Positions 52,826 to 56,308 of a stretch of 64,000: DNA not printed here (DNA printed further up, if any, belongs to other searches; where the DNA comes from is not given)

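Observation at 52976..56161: Orphan 1061-aa sacsin/MORC-like GHKL ATPase fused to a DUF3883-type PD-(D/E)xK nuclease: candidate single-polypeptide defence/conflict system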

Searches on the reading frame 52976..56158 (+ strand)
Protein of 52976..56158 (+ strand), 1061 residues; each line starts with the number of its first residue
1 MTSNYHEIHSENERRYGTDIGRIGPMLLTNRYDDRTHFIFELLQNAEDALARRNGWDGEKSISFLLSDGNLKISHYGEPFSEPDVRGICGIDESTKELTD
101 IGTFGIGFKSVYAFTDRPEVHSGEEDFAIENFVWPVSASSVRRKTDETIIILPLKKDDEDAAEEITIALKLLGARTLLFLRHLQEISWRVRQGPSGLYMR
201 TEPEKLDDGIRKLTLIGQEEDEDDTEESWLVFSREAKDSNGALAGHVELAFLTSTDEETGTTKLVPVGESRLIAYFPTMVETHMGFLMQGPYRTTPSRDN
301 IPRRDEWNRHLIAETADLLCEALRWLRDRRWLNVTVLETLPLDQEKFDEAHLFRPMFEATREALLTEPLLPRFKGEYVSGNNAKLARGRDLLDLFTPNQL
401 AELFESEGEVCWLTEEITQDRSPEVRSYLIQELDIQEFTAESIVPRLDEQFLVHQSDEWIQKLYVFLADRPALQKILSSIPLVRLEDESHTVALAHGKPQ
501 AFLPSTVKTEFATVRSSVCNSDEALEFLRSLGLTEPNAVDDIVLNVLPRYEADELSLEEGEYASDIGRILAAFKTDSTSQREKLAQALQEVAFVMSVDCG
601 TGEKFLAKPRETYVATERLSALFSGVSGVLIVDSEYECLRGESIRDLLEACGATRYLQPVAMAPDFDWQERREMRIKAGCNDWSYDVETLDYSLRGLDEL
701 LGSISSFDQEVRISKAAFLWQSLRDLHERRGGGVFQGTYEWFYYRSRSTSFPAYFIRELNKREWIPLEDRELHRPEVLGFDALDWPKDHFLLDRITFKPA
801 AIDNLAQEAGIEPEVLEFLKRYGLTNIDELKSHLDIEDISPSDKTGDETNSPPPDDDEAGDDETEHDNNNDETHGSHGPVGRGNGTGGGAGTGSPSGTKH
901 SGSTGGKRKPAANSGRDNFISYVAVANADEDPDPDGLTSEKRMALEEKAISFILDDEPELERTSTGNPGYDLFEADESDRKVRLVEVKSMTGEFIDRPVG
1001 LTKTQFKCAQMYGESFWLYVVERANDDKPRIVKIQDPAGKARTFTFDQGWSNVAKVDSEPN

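Call 3: search_protein_families(library=pfam, proteins=[window:52976-56158:+], max_evalue=0.1)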
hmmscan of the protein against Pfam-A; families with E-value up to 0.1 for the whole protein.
window:52976-56158:+ (1061 aa): 2 families
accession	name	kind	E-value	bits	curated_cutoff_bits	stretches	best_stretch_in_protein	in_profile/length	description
PF25794.1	SACS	-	1.4e-12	48.4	32.8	1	30-124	13-122/247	Sacsin domain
PF13020.12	NOV_C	-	5.8e-10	39.6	22.1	1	963-1032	25-89/91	Protein NO VEIN, C-terminal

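Call 4: search_protein_families(library=padloc, proteins=[window:52976-56158:+], max_evalue=0.1)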
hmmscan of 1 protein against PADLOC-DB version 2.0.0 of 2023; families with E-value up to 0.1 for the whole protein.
window:52976-56158:+ (1061 aa): 9 families
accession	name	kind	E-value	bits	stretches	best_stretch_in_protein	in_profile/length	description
PDLC03966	TmtA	-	1.6e-68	229.7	2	27-405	35-463/1655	-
PDLC03969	TmtA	-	5.9e-60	201.1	3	826-1059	1267-1508/1563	-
PDLC03972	TmtA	-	9e-58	194.3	2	32-778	38-804/1302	-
PDLC03964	TmtA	-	1.5e-52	177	3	135-464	180-478/1538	-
PDLC03968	TmtA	-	2.3e-51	172.7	2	30-778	70-852/1486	-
PDLC03965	TmtA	-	1.4e-48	163.8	3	38-127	33-119/1370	-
PDLC03971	TmtA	-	6e-36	121.5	2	20-123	49-145/1782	-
PDLC03967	TmtA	-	3.5e-14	50.2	2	38-122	41-123/1063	-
PDLC03970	TmtA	-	1e-12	44.9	1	36-115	63-135/1552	-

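Call 5: search_protein_families(library=ncbifam, proteins=[window:52976-56158:+], max_evalue=0.1)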
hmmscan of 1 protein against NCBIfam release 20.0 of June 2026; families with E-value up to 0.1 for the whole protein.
window:52976-56158:+ (1061 aa): 3 families
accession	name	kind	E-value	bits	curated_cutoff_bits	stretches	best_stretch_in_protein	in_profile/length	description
NF047352.1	P_loop_sacsin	domain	1.3e-21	76.8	50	1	37-121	2-80/80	sacsin N-terminal ATP-binding-like domain-containing protein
NF010683.0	PRK14083.1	equivalog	0.006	15.1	455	1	27-125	19-131/604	HSP90 family protein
NF003555.1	PRK05218.1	equivalog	0.052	12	371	0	99-167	114-187/614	molecular chaperone HtpG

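Call 19: find_homologous_proteins(query=window:52976-56158:+, max_evalue=0.00001)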
Query window:52976-56158:+ (1061 aa): 4403 proteins with E <= 0.00001 among 8000 candidates; the best 120 are listed.
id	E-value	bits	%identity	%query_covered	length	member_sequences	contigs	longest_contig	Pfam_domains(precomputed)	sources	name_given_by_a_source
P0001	0.0e+0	2436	100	100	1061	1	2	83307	PF13020.13,PF25794.2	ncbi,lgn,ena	-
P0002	0.0e+0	1401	58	99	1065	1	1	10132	PF13020.13,PF25794.2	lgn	-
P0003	0.0e+0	1280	54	100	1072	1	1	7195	PF13020.13,PF25794.2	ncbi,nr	ncbi:MAG: DUF3883 domain-containing protein [Proteobacteria bacterium]|nr:DUF3883 domain-containing 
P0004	0.0e+0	1277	54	100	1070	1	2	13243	PF13020.13,PF25794.2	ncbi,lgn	-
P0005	0.0e+0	1259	54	100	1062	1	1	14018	PF13020.13,PF25794.2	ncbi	-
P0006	0.0e+0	1251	53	100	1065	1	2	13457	PF13020.13,PF25794.2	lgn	-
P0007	0.0e+0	1249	53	100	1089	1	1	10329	PF13020.13,PF25794.2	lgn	-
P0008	0.0e+0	1248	53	100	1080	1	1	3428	PF13020.13,PF25794.2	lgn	-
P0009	0.0e+0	1246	53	100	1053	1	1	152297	PF13020.13,PF25794.2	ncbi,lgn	-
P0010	0.0e+0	1246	53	100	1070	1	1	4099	PF13020.13,PF25794.2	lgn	-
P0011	0.0e+0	1242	53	100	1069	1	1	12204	PF13020.13,PF25794.2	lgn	-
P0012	0.0e+0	1238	55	99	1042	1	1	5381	PF13020.13,PF25794.2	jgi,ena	-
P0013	0.0e+0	1234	52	100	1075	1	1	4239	PF13020.13,PF25794.2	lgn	-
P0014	0.0e+0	1234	52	100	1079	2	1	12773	PF13020.13,PF25794.2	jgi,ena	-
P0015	0.0e+0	1232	55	80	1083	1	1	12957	PF13020.13,PF25794.2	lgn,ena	-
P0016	0.0e+0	1230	52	99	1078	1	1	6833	PF13020.13,PF25794.2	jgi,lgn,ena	-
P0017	0.0e+0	1227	53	100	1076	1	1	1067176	PF13020.13,PF25794.2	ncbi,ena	-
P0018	0.0e+0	1227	53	100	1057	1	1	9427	PF13020.13,PF25794.2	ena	-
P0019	0.0e+0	1225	53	100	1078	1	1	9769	PF13020.13,PF25794.2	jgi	jgi:uncharacterized protein DUF3883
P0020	0.0e+0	1225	53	100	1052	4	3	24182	PF13020.13,PF25794.2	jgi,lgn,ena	-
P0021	0.0e+0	1224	53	100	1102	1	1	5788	PF13020.13,PF25794.2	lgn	-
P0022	0.0e+0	1220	52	99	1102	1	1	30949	PF13020.13,PF25794.2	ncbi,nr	ncbi:MAG: DUF3883 domain-containing protein [Deltaproteobacteria bacterium]|nr:DUF3883 domain-contai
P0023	0.0e+0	1219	52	99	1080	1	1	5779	PF13020.13,PF25794.2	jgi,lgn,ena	-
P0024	0.0e+0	1219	52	100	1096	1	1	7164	PF13020.13,PF25794.2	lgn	-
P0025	0.0e+0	1219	53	100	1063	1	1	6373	PF13020.13,PF25794.2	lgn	-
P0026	0.0e+0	1217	53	99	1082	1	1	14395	PF13020.13,PF25794.2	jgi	jgi:hypothetical protein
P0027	0.0e+0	1216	52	100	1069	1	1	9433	PF13020.13,PF25794.2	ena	-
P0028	0.0e+0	1215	52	100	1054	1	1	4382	PF13020.13,PF25794.2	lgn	-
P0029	0.0e+0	1215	53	100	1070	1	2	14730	PF13020.13,PF25794.2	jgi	jgi:hypothetical protein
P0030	0.0e+0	1214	52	100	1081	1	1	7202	PF13020.13,PF25794.2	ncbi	ncbi:MAG: DUF3883 domain-containing protein [Vicinamibacterales bacterium]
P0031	0.0e+0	1212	52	100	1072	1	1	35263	PF13020.13,PF25794.2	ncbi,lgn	-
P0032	0.0e+0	1210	54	79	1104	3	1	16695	PF13020.13,PF25794.2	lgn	-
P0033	0.0e+0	1209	54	100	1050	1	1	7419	PF13020.13,PF25794.2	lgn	-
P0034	0.0e+0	1208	53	100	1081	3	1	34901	PF13020.13,PF25794.2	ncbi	-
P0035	0.0e+0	1207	54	81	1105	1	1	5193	PF13020.13,PF25794.2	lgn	-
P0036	0.0e+0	1204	50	99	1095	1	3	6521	PF13020.13,PF25794.2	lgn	-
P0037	0.0e+0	1204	52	100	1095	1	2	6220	PF13020.13,PF25794.2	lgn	-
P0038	0.0e+0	1203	53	100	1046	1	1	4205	PF13020.13,PF25794.2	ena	-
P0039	0.0e+0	1203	52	100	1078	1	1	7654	PF13020.13,PF25794.2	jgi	jgi:hypothetical protein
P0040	0.0e+0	1202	51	100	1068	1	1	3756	PF13020.13,PF25794.2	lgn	-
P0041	0.0e+0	1200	52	100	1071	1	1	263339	PF13020.13,PF25794.2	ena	-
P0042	0.0e+0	1200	52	100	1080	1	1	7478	PF13020.13,PF25794.2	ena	-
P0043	0.0e+0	1200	51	100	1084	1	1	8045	PF13020.13,PF25794.2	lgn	-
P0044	0.0e+0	1199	54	80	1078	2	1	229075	PF13020.13,PF25794.2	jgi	-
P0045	0.0e+0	1199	52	100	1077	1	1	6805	PF13020.13,PF25794.2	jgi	jgi:hypothetical protein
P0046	0.0e+0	1199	52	100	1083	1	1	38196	PF13020.13,PF25794.2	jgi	jgi:hypothetical protein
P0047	0.0e+0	1198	53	100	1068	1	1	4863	PF13020.13,PF25794.2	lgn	-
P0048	0.0e+0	1198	51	100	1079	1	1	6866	PF13020.13,PF25794.2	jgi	jgi:hypothetical protein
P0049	0.0e+0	1197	51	99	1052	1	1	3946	PF13020.13,PF25794.2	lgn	-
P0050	0.0e+0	1197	52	100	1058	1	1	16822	PF13020.13,PF25794.2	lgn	-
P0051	0.0e+0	1196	52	100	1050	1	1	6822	PF13020.13,PF25794.2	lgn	-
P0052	0.0e+0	1195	52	99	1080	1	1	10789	PF13020.13,PF25794.2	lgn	-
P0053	0.0e+0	1194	51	100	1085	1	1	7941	PF13020.13,PF25794.2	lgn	-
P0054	0.0e+0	1194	51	100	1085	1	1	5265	PF13020.13,PF25794.2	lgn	-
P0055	0.0e+0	1194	51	100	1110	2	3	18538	PF13020.13,PF25794.2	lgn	-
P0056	0.0e+0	1194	51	83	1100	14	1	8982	PF13020.13,PF25794.2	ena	-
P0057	0.0e+0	1194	52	100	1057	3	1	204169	PF13020.13,PF25794.2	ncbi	ncbi:MAG: DUF3883 domain-containing protein [Pseudomonadota bacterium]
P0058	0.0e+0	1193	50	100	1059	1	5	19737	PF13020.13,PF25794.2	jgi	-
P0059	0.0e+0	1193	52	100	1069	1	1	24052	PF13020.13,PF25794.2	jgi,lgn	jgi:hypothetical protein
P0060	0.0e+0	1193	50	100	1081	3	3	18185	PF13020.13,PF25794.2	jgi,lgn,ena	-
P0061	0.0e+0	1192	51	100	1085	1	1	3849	PF13020.13,PF25794.2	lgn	-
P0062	0.0e+0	1192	52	100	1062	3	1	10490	PF13020.13,PF25794.2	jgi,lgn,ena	-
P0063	0.0e+0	1192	50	100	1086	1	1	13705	PF13020.13,PF25794.2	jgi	jgi:hypothetical protein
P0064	0.0e+0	1192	51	100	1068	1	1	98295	PF13020.13,PF25794.2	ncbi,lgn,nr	ncbi:MAG: DUF3883 domain-containing protein [Candidatus Aenigmarchaeota archaeon]|nr:DUF3883 domain-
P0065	0.0e+0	1192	54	79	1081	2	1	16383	PF13020.13,PF25794.2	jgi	jgi:hypothetical protein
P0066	0.0e+0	1192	50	100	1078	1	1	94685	PF13020.13,PF25794.2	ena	-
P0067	0.0e+0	1191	53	99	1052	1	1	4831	PF13020.13,PF25794.2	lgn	-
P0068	0.0e+0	1191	52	100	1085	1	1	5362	PF13020.13,PF25794.2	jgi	jgi:hypothetical protein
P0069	0.0e+0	1191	52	100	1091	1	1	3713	PF13020.13,PF25794.2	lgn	-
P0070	0.0e+0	1190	51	100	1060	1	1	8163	PF13020.13,PF25794.2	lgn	-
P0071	0.0e+0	1189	52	100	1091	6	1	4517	PF13020.13,PF25794.2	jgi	jgi:hypothetical protein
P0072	0.0e+0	1189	51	100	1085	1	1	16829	PF13020.13,PF25794.2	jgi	jgi:uncharacterized protein DUF3883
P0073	0.0e+0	1189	51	100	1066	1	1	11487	PF13020.13,PF25794.2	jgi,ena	-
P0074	0.0e+0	1189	53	100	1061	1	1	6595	PF13020.13,PF25794.2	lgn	-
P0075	0.0e+0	1189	51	100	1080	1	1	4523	PF13020.13,PF25794.2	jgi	jgi:hypothetical protein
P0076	0.0e+0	1188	51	100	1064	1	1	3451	PF13020.13,PF25794.2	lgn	-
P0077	0.0e+0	1188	51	100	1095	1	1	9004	PF13020.13,PF25794.2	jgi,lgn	jgi:hypothetical protein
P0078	0.0e+0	1188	51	100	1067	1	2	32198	PF13020.13,PF25794.2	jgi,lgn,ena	-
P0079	0.0e+0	1188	52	100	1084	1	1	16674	PF13020.13,PF25794.2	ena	-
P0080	0.0e+0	1187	52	99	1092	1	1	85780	PF13020.13,PF25794.2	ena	-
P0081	0.0e+0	1186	51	100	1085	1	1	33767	PF13020.13,PF25794.2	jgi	jgi:Protein NO VEIN, C-terminal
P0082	0.0e+0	1186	51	100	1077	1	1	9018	PF13020.13,PF25794.2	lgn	-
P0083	0.0e+0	1186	51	100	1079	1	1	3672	PF13020.13,PF25794.2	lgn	-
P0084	0.0e+0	1185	50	99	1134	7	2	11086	PF13020.13,PF25794.2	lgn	-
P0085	0.0e+0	1185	51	100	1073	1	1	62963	PF13020.13,PF25794.2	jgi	jgi:hypothetical protein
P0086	0.0e+0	1185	51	100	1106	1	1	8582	PF13020.13,PF25794.2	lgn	-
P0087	0.0e+0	1185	51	100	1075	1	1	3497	PF13020.13,PF25794.2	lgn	-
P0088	0.0e+0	1184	50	100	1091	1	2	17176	PF13020.13,PF25794.2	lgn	-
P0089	0.0e+0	1184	52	100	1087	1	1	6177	PF13020.13,PF25794.2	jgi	jgi:hypothetical protein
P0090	0.0e+0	1184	52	100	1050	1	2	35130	PF13020.13,PF25794.2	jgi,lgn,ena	-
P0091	0.0e+0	1184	49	100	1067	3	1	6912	PF13020.13,PF25794.2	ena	-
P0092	0.0e+0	1184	53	80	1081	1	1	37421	PF13020.13,PF25794.2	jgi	jgi:hypothetical protein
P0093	0.0e+0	1184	54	81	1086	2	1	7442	PF13020.13,PF25794.2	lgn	-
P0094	0.0e+0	1184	50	99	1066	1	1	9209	PF13020.13,PF25794.2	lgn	-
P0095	0.0e+0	1183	51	100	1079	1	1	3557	PF13020.13,PF25794.2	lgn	-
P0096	0.0e+0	1183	52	100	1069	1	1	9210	PF13020.13,PF25794.2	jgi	jgi:hypothetical protein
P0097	0.0e+0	1183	51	100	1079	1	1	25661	PF13020.13,PF25794.2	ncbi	-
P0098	0.0e+0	1183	50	100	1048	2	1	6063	PF13020.13,PF25794.2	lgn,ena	-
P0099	0.0e+0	1181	51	100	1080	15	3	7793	PF13020.13,PF25794.2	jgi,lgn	jgi:hypothetical protein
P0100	0.0e+0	1181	51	100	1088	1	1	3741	PF13020.13,PF25794.2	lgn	-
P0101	0.0e+0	1181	50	99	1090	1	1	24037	PF13020.13,PF25794.2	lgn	-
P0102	0.0e+0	1181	51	100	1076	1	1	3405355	PF13020.13,PF25794.2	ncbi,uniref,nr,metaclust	ncbi:DUF3883 domain-containing protein [Thioalkalivibrio thiocyanodenitrificans]|uniref:DUF3883 doma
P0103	0.0e+0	1180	50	99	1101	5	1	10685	PF13020.13,PF25794.2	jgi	jgi:hypothetical protein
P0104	0.0e+0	1179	52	83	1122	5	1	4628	PF13020.13,PF25794.2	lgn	-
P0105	0.0e+0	1179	51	100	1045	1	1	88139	PF13020.13,PF25794.2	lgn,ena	-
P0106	0.0e+0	1179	52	99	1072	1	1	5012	PF13020.13,PF25794.2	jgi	jgi:hypothetical protein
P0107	0.0e+0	1179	52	100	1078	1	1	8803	PF13020.13,PF25794.2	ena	-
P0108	0.0e+0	1178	52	99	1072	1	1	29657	PF13020.13,PF25794.2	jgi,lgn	jgi:hypothetical protein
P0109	0.0e+0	1178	51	100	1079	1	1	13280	PF13020.13,PF25794.2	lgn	-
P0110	0.0e+0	1178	51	100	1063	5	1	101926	PF13020.13,PF25794.2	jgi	-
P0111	0.0e+0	1177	51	100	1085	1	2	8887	PF13020.13,PF25794.2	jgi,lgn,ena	jgi:hypothetical protein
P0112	0.0e+0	1177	51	100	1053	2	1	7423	PF13020.13,PF25794.2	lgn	-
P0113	0.0e+0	1177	52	100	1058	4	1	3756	PF13020.13,PF25794.2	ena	-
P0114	0.0e+0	1177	50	100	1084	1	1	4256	PF13020.13,PF25794.2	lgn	-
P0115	0.0e+0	1176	50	100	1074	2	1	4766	PF13020.13,PF25794.2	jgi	jgi:hypothetical protein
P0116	0.0e+0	1176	50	100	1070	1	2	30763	PF13020.13,PF25794.2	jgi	jgi:hypothetical protein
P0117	0.0e+0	1175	52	99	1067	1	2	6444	PF13020.13,PF25794.2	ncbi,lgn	-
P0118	0.0e+0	1175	51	100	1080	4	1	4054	PF13020.13,PF25794.2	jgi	-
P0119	0.0e+0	1175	51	100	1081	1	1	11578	PF13020.13,PF25794.2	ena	-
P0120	0.0e+0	1174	49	100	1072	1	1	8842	PF13020.13,PF25794.2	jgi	jgi:hypothetical protein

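Call 24: find_encoding_contigs(protein=P0001, flank=10000, max_places=4)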
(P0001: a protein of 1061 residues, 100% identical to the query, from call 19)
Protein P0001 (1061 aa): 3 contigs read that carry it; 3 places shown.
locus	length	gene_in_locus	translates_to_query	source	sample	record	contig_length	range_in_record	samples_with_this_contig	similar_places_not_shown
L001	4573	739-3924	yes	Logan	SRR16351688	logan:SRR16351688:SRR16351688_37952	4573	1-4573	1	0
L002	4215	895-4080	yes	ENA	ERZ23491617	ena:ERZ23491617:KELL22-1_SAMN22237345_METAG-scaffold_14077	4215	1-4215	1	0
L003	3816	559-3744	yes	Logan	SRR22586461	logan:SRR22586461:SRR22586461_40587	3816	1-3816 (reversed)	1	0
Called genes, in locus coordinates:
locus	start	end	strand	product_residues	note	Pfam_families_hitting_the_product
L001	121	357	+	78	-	PF02604:PhdYeFM_antitox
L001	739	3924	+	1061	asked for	PF25794:SACS, PF13020:NOV_C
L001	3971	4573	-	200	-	?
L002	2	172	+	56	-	?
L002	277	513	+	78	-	PF02604:PhdYeFM_antitox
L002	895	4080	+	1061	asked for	PF25794:SACS, PF13020:NOV_C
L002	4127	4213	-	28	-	?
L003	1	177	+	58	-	?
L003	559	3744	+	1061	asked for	PF25794:SACS, PF13020:NOV_C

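Call 25: find_encoding_contigs(protein=P0102, flank=10000, max_places=2)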
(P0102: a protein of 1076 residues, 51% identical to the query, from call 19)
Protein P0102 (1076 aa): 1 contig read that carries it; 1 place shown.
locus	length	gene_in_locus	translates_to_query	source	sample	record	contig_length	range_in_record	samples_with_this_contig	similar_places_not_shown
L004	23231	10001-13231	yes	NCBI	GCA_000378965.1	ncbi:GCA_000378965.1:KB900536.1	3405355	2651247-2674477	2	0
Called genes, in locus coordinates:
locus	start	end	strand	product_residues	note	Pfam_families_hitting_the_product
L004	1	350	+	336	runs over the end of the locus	PF00316:FBPase, PF18913:FBPase_C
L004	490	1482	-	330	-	PF01548:DEDD_Tnp_IS110, PF02371:Transposase_20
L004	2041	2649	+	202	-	PF00440:TetR_N, PF08359:TetR_C_4, PF13977:TetR_C_6, PF16859:TetR_C_11 (weak), PF16925:TetR_C_13, PF17932:TetR_C_24, PF17938:TetR_C_29 (weak), PF17922:TetR_C_17 (weak)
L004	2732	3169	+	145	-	PF01322:Cytochrom_C_2 (faint)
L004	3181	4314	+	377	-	PF25973:BSH_CzcB (faint), PF25876:HH_MFP_RND (weak), PF25954:Beta-barrel_RND_2, PF25967:RND-MFP_C (weak), PF25989:YknX_C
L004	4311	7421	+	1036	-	PF00873:ACR_tran, PF02355:SecD_SecF_C (weak)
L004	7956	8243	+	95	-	PF13031:DUF3892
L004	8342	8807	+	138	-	-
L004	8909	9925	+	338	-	PF04607:RelA_SpoT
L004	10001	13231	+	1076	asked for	PF25794:SACS, PF13020:NOV_C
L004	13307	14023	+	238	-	-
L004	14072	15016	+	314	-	-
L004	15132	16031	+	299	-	PF14338:Mrr_N, PF04471:Mrr_cat, PF22722:NA-iREase1 (weak), PF13156:Mrr_cat_2 (weak)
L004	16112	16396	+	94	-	-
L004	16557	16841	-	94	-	-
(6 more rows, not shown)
